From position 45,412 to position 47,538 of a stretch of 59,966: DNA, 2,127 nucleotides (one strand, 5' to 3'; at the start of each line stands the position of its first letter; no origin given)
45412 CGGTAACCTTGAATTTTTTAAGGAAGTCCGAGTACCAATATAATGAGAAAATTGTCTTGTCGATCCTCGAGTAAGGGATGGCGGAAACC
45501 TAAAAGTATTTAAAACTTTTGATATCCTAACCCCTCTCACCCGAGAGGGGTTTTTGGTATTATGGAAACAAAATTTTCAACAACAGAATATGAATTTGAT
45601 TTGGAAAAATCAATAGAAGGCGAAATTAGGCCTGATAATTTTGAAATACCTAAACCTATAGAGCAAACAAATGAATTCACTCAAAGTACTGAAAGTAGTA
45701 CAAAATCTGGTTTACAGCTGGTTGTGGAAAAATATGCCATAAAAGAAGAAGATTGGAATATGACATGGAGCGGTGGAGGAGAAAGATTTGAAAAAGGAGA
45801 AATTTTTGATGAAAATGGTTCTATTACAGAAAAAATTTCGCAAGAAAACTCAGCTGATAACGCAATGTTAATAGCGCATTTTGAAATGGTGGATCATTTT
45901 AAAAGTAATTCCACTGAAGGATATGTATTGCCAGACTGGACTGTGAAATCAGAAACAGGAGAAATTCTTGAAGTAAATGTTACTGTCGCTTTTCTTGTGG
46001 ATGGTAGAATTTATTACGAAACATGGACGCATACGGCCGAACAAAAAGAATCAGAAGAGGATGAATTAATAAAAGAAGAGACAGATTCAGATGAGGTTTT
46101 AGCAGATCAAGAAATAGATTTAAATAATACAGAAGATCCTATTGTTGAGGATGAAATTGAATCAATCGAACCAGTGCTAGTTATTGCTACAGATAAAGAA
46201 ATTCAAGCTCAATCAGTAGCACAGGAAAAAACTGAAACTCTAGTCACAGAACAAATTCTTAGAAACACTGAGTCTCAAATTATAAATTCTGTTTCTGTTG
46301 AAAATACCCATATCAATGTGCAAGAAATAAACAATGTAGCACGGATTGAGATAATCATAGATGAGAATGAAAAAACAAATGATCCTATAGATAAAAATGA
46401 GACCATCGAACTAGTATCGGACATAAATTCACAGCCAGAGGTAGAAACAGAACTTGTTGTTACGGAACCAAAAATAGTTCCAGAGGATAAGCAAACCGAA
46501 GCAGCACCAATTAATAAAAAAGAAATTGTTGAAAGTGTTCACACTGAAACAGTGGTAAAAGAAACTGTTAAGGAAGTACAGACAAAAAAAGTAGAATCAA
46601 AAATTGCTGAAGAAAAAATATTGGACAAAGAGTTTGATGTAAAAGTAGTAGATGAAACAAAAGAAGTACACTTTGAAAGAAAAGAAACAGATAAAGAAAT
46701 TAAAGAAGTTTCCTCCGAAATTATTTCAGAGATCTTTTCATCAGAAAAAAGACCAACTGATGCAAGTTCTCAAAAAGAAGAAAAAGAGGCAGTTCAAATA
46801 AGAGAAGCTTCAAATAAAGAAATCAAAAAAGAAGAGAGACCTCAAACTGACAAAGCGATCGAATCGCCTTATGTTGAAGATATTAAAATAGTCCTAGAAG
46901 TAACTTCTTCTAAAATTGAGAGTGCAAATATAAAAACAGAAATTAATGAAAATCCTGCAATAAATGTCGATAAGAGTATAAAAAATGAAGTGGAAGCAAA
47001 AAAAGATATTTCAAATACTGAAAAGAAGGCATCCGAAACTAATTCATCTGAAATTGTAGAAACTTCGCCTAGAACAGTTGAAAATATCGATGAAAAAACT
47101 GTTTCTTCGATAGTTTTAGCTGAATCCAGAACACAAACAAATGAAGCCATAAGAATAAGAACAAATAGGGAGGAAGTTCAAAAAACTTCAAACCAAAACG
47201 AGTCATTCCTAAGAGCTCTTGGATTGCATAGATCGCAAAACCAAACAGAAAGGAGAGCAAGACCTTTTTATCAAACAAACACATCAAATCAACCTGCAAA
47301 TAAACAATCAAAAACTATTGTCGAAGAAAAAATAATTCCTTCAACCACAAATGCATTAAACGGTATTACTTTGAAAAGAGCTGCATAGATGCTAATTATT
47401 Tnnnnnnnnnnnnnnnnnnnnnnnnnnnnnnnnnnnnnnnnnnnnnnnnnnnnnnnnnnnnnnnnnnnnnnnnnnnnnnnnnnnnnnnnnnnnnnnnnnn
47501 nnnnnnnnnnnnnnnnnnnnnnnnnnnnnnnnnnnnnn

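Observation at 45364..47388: Cobalamin riboswitch controlling an uncharacterised 608-aa acidic protein next to the B12-dependent RNR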

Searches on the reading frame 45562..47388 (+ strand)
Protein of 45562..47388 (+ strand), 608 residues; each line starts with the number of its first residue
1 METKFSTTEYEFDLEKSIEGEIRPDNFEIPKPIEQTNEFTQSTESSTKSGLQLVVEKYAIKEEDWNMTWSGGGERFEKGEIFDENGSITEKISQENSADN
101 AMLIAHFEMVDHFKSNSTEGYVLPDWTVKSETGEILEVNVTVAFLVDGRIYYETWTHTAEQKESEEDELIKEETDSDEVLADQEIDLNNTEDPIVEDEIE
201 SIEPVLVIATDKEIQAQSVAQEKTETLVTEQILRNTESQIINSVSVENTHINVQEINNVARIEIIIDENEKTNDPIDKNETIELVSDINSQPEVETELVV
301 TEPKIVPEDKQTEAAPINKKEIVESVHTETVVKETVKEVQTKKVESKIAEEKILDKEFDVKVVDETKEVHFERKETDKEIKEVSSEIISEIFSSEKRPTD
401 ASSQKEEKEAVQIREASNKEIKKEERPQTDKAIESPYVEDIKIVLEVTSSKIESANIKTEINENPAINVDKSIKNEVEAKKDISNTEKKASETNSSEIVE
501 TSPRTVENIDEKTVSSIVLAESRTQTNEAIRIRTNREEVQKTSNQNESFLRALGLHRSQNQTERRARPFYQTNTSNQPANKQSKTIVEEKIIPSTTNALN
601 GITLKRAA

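Call 5: search_protein_families(library=pfam, proteins=[window:45562-47388:+], max_evalue=0.01)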
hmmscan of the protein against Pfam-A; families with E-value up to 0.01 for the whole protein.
window:45562-47388:+ (608 aa): 0 families

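Call 14: search_protein_families(library=ncbifam, proteins=[window:45562-47388:+], max_evalue=0.001)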
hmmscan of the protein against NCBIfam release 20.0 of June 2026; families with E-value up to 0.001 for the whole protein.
window:45562-47388:+ (608 aa): 0 families

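Call 16: search_protein_representatives(protein=window:45562-47388:+)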
Query: 608 residues. Proteins with E-value up to 0.001 (for the whole library): 16; up to 1e-10: 7; up to 1e-30: 2. The best 16 are listed.
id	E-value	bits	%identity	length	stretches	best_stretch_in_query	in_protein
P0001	0.0e+00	1233.1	100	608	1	1-608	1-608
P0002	2.5e-49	185.1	37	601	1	25-608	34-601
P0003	8.8e-14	67.7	39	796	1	24-173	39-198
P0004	2.1e-12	63.2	34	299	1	10-166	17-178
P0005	4.4e-12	62.1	31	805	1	34-377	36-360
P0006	5.1e-11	58.6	30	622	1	41-607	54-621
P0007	9.1e-11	57.8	38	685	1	41-226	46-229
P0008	5.3e-10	55.3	33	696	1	31-201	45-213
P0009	2.0e-07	46.8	28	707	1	49-399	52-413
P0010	3.5e-07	46.0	27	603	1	33-482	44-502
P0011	2.3e-04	36.7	31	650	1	30-273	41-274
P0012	3.3e-04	36.2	37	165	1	49-136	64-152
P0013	3.3e-04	36.1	25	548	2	51-288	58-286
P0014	4.6e-04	35.7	33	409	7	126-166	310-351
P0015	9.1e-04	34.7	28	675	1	47-211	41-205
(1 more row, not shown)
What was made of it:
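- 45562..47388 (+): Gene 1: a 608-aa acidic protein (pI 4.5) of a previously unnamed family. An exhaustive phmmer search of 1.84 billion representatives found 15 significant hits other than the query itself, one of them an unrelated repeat protein (call 16).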

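Call 24: find_encoding_contigs(protein=window:45562-47388:+, flank=10000, max_places=6)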
Protein window:45562-47388:+ (608 aa): no gene with exactly this product is on record in the collection.
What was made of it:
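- Tried and rejected: An exact look-up of the window protein in the assemblies index found no record (call 24).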

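Call 25: find_encoding_contigs(protein=P0002, flank=8000, max_places=4)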
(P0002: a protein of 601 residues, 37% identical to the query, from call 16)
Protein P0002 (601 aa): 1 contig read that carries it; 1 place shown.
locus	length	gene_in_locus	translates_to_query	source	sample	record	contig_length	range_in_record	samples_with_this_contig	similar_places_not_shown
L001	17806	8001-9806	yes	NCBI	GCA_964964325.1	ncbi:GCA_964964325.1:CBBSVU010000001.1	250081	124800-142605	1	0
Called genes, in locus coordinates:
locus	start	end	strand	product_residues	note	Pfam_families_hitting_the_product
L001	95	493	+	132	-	PF01863:YgjP-like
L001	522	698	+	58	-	-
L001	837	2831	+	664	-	PF03030:H_PPase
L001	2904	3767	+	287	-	PF00742:Homoserine_dh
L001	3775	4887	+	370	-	PF00704:Glyco_hydro_18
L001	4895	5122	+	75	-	-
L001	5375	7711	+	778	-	PF03477:ATP-cone, PF17975:RNR_Alpha, PF21995:RNR-II_ins_dom (weak), PF02867:Ribonuc_red_lgC (faint)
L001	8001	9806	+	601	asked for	-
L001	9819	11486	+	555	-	PF01637:ATPase_2 (weak), PF00004:AAA (weak), PF17871:AAA_lid_9 (weak), PF00158:Sigma54_activat, PF07724:AAA_2, PF07728:AAA_5, PF00004:AAA, PF10431:ClpB_D2-small, +7 more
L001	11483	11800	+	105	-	-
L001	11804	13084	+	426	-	PF10412:TrwB_AAD_bind (faint)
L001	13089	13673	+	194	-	PF01300:Sua5_yciO_yrdC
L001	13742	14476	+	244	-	PF00696:AA_kinase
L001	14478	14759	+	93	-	-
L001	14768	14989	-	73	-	PF02823:ATP-synt_DE_N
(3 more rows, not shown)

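Call 26: find_encoding_contigs(protein=P0003, flank=7000, max_places=3)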
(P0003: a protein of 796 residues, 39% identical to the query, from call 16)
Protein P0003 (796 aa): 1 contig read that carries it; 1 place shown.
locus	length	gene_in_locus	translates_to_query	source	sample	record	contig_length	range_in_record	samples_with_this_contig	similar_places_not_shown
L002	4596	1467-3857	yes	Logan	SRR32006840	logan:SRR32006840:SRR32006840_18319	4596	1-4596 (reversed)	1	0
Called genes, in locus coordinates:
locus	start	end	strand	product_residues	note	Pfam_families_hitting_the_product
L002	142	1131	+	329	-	PF04326:SLFN_AlbA_2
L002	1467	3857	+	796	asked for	-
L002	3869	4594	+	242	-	?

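Call 27: find_encoding_contigs(protein=P0005, flank=7000, max_places=3)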
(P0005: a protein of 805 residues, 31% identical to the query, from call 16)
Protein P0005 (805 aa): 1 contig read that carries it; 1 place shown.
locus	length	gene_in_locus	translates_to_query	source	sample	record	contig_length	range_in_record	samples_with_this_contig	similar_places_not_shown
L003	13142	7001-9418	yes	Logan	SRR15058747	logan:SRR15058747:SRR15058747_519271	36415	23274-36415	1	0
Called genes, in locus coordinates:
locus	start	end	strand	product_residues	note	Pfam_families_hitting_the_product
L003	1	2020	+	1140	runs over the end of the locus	PF00133:tRNA-synt_1, PF09334:tRNA-synt_1g, PF06821:Ser_hydrolase, PF13603:tRNA-synt_1_2, PF00293:NUDIX, PF00133:tRNA-synt_1, PF09334:tRNA-synt_1g, PF08264:Anticodon_1, +1 more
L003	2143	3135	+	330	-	-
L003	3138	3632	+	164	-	PF00254:FKBP_C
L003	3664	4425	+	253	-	PF00106:adh_short, PF08659:KR, PF13561:adh_short_C2, PF23441:SDR (weak)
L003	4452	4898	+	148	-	-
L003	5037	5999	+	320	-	PF02195:ParB_N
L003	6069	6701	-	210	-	-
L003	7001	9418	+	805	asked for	-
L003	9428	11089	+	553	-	PF00437:T2SSE (faint), PF13191:AAA_16 (weak), PF17871:AAA_lid_9 (weak), PF00158:Sigma54_activat, PF07724:AAA_2, PF00004:AAA, PF07728:AAA_5, PF10431:ClpB_D2-small, +8 more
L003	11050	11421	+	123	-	-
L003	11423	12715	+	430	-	-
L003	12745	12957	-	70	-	-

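Call 28: find_encoding_contigs(protein=P0006, flank=7000, max_places=3)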
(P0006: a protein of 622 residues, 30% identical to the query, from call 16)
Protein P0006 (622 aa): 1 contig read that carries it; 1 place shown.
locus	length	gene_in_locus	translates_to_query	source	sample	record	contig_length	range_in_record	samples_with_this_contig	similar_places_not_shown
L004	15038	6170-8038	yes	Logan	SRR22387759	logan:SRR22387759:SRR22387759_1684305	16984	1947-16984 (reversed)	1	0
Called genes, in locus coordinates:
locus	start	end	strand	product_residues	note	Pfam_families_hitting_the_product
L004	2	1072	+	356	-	?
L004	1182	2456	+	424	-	PF17936:Big_6 (faint)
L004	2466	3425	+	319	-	-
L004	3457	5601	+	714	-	-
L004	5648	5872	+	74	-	-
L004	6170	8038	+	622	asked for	-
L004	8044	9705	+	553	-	PF12775:AAA_7 (faint), PF01695:IstB_IS21 (faint), PF13191:AAA_16 (faint), PF00158:Sigma54_activat, PF07724:AAA_2, PF00004:AAA, PF07728:AAA_5, PF10431:ClpB_D2-small, +2 more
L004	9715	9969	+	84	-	-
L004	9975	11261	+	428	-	-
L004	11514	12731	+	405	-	PF01409:tRNA-synt_2d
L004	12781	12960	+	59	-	-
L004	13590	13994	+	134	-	PF11969:DcpS_C, PF01230:HIT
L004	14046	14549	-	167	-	PF04229:GrpB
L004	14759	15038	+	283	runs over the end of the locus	-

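Call 29: find_encoding_contigs(protein=P0007, flank=7000, max_places=3)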
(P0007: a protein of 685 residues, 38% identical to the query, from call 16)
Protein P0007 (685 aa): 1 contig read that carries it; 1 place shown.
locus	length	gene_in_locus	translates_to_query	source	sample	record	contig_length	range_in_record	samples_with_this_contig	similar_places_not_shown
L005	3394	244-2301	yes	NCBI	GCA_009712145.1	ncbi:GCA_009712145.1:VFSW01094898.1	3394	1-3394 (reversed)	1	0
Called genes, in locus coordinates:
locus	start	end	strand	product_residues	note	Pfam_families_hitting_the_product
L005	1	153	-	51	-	?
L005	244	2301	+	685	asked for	-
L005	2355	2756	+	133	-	PF13191:AAA_16 (weak), PF00004:AAA (faint)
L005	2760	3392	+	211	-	?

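Call 31: find_encoding_contigs(protein=P0008, flank=7000, max_places=3)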
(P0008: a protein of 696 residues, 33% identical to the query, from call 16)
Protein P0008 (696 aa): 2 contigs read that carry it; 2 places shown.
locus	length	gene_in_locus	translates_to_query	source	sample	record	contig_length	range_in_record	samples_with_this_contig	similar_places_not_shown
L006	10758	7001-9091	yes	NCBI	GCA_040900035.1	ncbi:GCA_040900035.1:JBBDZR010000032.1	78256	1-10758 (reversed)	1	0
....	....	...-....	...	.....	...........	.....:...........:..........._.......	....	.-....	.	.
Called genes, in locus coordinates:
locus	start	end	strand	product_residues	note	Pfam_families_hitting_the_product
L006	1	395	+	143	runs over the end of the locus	-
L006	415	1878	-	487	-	PF01336:tRNA_anti-codon, PF00152:tRNA-synt_2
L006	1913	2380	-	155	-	PF03449:GreA_GreB_N, PF01272:GreA_GreB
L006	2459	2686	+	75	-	-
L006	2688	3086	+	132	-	PF02130:YbeY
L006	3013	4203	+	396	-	PF02491:SHS2_FTSA, PF11104:PilM_2 (weak), PF14450:FtsA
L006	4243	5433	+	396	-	PF00091:Tubulin, PF12327:FtsZ_C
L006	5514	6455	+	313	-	PF00890:FAD_binding_2 (faint), PF01134:GIDA (faint), PF01266:DAO (faint), PF03486:HI0933_like (faint), PF07992:Pyr_redox_2, PF12831:FAD_oxidored (faint), PF13738:Pyr_redox_3, PF00070:Pyr_redox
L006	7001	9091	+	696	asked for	-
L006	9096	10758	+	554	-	PF01637:ATPase_2 (weak), PF12775:AAA_7 (faint), PF13191:AAA_16 (faint), PF00158:Sigma54_activat, PF07724:AAA_2, PF00004:AAA (weak), PF07728:AAA_5, PF10431:ClpB_D2-small, +4 more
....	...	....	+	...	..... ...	-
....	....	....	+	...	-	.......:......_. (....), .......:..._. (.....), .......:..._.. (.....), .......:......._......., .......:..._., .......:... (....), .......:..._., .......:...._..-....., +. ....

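Call 32: find_encoding_contigs(protein=P0009, flank=7000, max_places=3)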
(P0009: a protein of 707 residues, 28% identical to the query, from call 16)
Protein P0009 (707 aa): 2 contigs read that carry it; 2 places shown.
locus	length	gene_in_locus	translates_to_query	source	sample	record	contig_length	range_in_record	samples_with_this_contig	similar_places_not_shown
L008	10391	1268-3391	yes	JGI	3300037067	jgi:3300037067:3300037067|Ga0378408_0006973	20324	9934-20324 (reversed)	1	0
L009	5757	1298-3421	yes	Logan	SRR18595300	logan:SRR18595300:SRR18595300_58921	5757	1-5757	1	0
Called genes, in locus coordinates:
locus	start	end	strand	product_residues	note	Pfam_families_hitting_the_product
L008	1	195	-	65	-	?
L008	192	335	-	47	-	-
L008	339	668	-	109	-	-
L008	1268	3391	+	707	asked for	-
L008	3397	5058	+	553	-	PF01637:ATPase_2 (weak), PF20720:nSTAND3, PF17871:AAA_lid_9 (weak), PF00158:Sigma54_activat, PF07724:AAA_2, PF00004:AAA (weak), PF07728:AAA_5, PF10431:ClpB_D2-small, +4 more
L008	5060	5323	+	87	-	-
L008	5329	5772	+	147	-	-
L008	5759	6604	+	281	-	-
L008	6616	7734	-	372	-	PF07907:YibE_F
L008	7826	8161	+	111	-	PF01475:FUR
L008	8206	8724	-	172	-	-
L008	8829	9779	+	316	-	PF01656:CbiA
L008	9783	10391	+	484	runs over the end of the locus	PF00291:PALP, PF00581:Rhodanese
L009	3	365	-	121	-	?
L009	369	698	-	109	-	-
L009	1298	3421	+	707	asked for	-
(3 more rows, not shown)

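Call 33: find_encoding_contigs(protein=P0010, flank=7000, max_places=3)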
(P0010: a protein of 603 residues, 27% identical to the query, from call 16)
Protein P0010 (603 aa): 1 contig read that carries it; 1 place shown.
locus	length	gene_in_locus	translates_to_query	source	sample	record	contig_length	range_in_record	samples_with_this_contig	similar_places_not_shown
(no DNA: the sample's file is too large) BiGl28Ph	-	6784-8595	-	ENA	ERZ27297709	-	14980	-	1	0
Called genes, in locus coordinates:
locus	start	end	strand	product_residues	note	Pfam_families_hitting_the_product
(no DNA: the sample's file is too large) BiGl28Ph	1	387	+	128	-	?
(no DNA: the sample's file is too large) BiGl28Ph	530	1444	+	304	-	-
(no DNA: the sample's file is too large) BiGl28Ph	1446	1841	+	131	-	PF13240:Zn_Ribbon_1 (weak)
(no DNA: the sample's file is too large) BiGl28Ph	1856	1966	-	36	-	-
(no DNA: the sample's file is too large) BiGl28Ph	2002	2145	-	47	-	-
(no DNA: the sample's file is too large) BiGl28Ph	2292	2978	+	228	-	PF01381:HTH_3, PF12844:HTH_19, PF13443:HTH_26 (weak), PF13560:HTH_31, PF21291:CYNS_N (faint), PF13274:SocA_Panacea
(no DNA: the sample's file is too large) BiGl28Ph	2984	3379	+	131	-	-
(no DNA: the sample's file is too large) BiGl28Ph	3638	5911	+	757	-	PF03477:ATP-cone, PF02867:Ribonuc_red_lgC (faint), PF17975:RNR_Alpha, PF21995:RNR-II_ins_dom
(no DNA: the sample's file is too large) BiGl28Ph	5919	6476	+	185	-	PF01923:Cob_adeno_trans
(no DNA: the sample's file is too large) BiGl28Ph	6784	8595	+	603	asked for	-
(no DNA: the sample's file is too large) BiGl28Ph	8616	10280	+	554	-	PF12775:AAA_7 (faint), PF13191:AAA_16 (faint), PF17871:AAA_lid_9, PF00158:Sigma54_activat, PF07724:AAA_2, PF07728:AAA_5, PF00004:AAA, PF10431:ClpB_D2-small, +3 more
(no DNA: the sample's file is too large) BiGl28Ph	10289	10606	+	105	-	-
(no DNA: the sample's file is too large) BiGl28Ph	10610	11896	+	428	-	PF10412:TrwB_AAD_bind (faint)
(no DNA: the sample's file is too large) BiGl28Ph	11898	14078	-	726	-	PF17191:RecG_wedge, PF01336:tRNA_anti-codon (weak), PF04851:ResIII, PF00270:DEAD, PF00271:Helicase_C, PF19833:RecG_dom3_C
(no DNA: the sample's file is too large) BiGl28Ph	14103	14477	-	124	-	PF00072:Response_reg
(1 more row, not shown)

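Call 38: search_protein_families(library=padloc, proteins=[window:45562-47388:+], max_evalue=0.01)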
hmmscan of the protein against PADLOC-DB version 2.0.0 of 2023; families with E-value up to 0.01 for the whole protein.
window:45562-47388:+ (608 aa): 0 families
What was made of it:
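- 45562..47388 (+): No Pfam, NCBIfam or PADLOC hit (calls 5, 14, 38).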

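Call 68: search_protein_families(library=pfam, proteins=[L003:6069-6701:-, L003:3664-4425:+], max_evalue=0.001)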
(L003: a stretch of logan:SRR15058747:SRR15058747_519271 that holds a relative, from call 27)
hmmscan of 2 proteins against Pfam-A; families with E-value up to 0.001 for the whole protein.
L003:6069-6701:- (210 aa): 0 families

L003:3664-4425:+ (253 aa): 4 families
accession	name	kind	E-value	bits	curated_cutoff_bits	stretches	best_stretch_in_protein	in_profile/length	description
PF13561.12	adh_short_C2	-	3.2e-70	236.8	27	1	13-250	1-235/236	Enoyl-(Acyl carrier protein) reductase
PF00106.31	adh_short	-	7.2e-61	205.5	26.6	1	7-197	1-188/195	short chain dehydrogenase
PF08659.16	KR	-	7.6e-11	42.7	22.6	1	9-160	3-151/180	KR domain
PF23441.1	SDR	-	3e-06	27.3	27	1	44-250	54-255/258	SDR-like rossmann domain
